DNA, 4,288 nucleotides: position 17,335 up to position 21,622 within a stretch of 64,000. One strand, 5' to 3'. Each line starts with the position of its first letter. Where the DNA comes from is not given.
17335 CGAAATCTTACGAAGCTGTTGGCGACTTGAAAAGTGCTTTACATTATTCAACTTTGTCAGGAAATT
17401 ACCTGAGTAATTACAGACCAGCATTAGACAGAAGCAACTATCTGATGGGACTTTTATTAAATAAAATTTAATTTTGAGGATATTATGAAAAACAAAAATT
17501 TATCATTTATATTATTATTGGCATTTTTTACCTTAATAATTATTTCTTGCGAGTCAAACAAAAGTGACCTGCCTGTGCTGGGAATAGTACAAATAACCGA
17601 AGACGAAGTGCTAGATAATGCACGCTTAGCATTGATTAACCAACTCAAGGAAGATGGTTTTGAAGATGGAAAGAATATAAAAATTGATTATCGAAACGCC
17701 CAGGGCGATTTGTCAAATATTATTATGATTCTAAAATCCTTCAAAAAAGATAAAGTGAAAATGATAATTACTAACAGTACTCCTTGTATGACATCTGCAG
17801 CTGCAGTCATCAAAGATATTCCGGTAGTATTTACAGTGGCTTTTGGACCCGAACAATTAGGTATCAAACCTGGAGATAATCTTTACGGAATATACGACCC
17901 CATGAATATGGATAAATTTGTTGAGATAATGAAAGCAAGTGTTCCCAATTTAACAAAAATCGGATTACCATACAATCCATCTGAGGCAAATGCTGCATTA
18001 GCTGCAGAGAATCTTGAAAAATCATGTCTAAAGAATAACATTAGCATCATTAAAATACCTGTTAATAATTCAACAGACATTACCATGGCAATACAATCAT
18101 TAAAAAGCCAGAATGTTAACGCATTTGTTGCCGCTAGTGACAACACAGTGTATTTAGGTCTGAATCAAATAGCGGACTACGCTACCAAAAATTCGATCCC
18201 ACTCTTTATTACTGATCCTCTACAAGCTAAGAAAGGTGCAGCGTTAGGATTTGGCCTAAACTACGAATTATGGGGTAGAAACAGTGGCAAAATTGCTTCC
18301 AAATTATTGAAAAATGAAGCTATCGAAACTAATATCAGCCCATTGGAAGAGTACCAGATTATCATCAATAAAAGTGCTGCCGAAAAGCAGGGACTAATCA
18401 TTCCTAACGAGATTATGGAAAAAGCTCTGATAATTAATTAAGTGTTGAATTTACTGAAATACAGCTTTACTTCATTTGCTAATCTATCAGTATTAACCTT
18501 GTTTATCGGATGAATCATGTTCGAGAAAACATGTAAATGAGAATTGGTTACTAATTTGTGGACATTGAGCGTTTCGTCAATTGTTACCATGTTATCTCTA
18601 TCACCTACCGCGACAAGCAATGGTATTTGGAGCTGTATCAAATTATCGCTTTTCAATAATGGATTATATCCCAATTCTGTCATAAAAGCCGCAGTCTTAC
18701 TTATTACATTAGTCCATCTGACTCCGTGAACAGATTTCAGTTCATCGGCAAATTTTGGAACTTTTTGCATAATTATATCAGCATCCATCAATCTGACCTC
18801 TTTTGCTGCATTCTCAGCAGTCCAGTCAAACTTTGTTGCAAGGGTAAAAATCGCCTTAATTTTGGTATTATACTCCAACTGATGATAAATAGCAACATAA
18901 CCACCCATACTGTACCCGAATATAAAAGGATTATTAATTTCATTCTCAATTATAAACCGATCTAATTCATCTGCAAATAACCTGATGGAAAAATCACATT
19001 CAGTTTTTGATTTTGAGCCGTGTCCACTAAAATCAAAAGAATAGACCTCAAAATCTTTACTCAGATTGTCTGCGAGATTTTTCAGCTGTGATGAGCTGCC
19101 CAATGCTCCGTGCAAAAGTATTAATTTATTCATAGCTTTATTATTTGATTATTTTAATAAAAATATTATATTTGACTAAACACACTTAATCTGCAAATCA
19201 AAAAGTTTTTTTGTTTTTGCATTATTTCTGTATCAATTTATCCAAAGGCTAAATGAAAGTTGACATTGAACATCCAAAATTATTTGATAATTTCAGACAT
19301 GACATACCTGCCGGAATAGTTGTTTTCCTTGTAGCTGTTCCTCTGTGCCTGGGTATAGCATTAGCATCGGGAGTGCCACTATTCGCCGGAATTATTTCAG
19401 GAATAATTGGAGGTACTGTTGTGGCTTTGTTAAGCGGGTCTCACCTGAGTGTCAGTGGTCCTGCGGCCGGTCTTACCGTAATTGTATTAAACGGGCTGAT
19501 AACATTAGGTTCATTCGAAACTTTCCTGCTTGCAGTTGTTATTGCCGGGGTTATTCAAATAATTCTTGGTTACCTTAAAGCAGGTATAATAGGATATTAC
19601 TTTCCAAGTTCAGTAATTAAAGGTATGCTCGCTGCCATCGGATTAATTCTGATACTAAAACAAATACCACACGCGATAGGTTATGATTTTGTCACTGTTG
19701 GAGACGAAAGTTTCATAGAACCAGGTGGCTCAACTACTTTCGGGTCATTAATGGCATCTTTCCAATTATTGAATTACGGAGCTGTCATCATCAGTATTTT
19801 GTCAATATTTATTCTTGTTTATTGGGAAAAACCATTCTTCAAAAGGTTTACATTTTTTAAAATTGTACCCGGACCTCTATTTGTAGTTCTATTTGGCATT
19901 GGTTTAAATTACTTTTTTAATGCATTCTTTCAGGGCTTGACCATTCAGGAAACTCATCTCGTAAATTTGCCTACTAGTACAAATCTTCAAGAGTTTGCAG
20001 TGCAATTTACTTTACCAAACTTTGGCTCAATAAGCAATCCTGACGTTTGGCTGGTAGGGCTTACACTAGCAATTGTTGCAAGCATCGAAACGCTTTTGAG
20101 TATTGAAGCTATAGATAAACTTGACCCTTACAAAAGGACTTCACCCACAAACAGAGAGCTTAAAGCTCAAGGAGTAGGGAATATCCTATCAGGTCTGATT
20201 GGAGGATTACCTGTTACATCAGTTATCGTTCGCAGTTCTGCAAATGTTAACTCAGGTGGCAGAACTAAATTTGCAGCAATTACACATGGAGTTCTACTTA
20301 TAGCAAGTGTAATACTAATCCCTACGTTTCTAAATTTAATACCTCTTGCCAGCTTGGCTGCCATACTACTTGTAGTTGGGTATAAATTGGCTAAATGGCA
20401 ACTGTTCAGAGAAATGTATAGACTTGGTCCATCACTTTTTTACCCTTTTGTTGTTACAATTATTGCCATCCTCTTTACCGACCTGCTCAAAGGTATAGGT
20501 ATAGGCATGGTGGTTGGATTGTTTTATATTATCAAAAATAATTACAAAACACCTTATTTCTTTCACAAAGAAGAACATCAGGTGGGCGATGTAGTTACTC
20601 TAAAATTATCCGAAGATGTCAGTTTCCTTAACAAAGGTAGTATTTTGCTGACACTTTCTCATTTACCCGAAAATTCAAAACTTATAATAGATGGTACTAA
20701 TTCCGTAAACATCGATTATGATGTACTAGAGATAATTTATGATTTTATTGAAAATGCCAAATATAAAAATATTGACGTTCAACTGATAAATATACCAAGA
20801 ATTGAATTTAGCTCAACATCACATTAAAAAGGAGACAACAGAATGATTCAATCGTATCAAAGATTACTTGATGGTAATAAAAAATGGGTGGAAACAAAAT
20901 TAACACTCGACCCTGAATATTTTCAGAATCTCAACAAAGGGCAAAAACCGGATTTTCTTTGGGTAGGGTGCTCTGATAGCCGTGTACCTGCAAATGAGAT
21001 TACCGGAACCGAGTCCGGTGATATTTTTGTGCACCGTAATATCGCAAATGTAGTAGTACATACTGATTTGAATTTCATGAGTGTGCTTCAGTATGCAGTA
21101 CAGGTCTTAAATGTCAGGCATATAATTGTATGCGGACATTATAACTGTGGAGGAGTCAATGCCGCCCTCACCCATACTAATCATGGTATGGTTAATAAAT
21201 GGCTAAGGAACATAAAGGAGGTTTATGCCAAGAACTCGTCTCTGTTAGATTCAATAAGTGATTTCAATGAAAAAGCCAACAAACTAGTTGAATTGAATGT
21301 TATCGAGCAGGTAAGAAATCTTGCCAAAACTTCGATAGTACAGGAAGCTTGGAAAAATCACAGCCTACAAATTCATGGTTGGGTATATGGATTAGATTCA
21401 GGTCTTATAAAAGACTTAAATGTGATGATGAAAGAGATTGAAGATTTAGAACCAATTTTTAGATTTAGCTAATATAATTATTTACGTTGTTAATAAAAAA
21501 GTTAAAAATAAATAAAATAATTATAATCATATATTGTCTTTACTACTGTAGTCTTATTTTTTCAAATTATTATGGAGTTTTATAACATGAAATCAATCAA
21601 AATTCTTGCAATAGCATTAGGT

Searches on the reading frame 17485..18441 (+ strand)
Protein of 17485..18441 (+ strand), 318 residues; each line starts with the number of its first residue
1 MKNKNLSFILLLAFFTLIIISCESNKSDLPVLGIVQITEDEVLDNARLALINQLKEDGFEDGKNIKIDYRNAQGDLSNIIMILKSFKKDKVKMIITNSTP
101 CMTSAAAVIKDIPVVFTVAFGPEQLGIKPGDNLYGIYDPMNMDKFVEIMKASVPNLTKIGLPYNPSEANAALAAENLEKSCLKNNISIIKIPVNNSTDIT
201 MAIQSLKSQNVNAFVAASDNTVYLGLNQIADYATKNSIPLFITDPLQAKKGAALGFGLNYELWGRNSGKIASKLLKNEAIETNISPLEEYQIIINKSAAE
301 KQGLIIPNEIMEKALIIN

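Call 4: search_protein_families(library=pfam, proteins=[window:17485-18441:+], max_evalue=0.01)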
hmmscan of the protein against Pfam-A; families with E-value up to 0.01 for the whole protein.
window:17485-18441:+ (318 aa): 2 families
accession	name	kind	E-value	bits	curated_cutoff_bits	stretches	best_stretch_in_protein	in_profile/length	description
PF04392.18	ABC_sub_bind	-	1.2e-52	179.4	25.9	1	33-314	3-289/293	ABC transporter substrate binding protein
PF13407.12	Peripla_BP_4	-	0.0084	16.1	35.1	0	175-278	18-121/258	Periplasmic binding protein domain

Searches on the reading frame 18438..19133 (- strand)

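Call 4: search_protein_families(library=pfam, proteins=[window:18438-19133:-], max_evalue=0.01)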
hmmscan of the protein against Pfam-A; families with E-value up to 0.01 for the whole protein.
window:18438-19133:- (231 aa): 9 families
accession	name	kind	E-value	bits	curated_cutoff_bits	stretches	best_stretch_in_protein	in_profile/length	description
PF00561.26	Abhydrolase_1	-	1.4e-18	67.9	25.8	1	4-145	3-140/245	alpha/beta hydrolase fold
PF12146.15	Hydrolase_4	-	1.2e-16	61.2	27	1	4-129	7-138/239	Serine aminopeptidase, S33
PF12697.13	Abhydrolase_6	-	2.5e-11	45.1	26.3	1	4-189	1-187/217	Alpha/beta hydrolase family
PF00975.26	Thioesterase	-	1.3e-06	29.3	26.4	1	3-138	2-131/226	Thioesterase domain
PF20408.4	Abhydrolase_11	-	1.4e-06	28.6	27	0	3-99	4-106/193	Alpha/beta hydrolase domain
PF07819.20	PGAP1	-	5.1e-05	23.6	24.3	0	70-101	94-128/233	PGAP1-like alpha/beta domain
PF02230.22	Abhydrolase_2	-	9.1e-05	22.8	23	1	66-100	104-138/217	Phospholipase/Carboxylesterase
PF00326.27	Peptidase_S9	-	0.00024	21.1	22.6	0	68-217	65-196/213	Prolyl oligopeptidase family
PF12695.13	Abhydrolase_5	-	0.0075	16.5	27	0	61-101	49-90/164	Alpha/beta hydrolase family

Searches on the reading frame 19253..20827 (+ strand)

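Call 4: search_protein_families(library=pfam, proteins=[window:19253-20827:+], max_evalue=0.01)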
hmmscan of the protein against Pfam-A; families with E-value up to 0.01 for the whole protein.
window:19253-20827:+ (524 aa): 2 families
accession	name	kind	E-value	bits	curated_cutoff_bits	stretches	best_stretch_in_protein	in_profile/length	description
PF00916.26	Sulfate_transp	-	2e-57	195.1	23.2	1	14-394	1-372/380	Sulfate permease family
PF16983.11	MFS_MOT1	-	5.4e-06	27.2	30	1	301-379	31-111/111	Molybdate transporter of MFS superfamily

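Call 5: search_protein_families(library=ncbifam, proteins=[window:19253-20827:+], max_evalue=0.1)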
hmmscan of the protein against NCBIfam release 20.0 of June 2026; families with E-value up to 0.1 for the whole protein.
window:19253-20827:+ (524 aa): 3 families
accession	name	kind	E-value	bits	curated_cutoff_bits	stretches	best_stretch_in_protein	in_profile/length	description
NF008660.1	PRK11660.1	equivalog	2.4e-52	178.1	614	1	11-514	26-532/572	C4-dicarboxylic acid transporter DauA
TIGR00815.1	sulP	subfamily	8.9e-48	163.1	380.45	1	12-432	12-427/565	sulfate permease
NF050096.1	BicarbTportBicA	equivalog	5e-36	124.4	880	1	11-426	9-404/547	bicarbonate transporter BicA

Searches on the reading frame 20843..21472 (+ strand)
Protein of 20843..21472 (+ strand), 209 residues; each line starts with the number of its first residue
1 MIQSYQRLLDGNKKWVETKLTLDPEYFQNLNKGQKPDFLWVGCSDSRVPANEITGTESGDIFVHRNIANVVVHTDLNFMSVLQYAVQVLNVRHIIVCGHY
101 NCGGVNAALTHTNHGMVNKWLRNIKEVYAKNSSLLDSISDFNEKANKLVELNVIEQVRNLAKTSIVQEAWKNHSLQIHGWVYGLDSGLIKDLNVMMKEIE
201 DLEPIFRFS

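Call 4: search_protein_families(library=pfam, proteins=[window:20843-21472:+], max_evalue=0.01)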
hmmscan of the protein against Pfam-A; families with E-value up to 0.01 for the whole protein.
window:20843-21472:+ (209 aa): 1 family
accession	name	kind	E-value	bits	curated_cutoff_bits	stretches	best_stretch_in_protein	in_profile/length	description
PF00484.24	Pro_CA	-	1e-56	191.9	25.7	1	39-188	2-155/156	Carbonic anhydrase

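Call 5: search_protein_families(library=ncbifam, proteins=[window:20843-21472:+], max_evalue=0.1)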
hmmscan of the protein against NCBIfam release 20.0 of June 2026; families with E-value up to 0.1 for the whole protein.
window:20843-21472:+ (209 aa): 2 families
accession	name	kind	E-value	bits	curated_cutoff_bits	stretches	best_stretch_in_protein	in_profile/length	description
NF007756.0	PRK10437.1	equivalog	1.7e-74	250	251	1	6-207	5-206/220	carbonate dehydratase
NF011765.0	PRK15219.1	subfamily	1.2e-16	60.9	221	1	8-189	60-241/245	carbonic anhydrase family protein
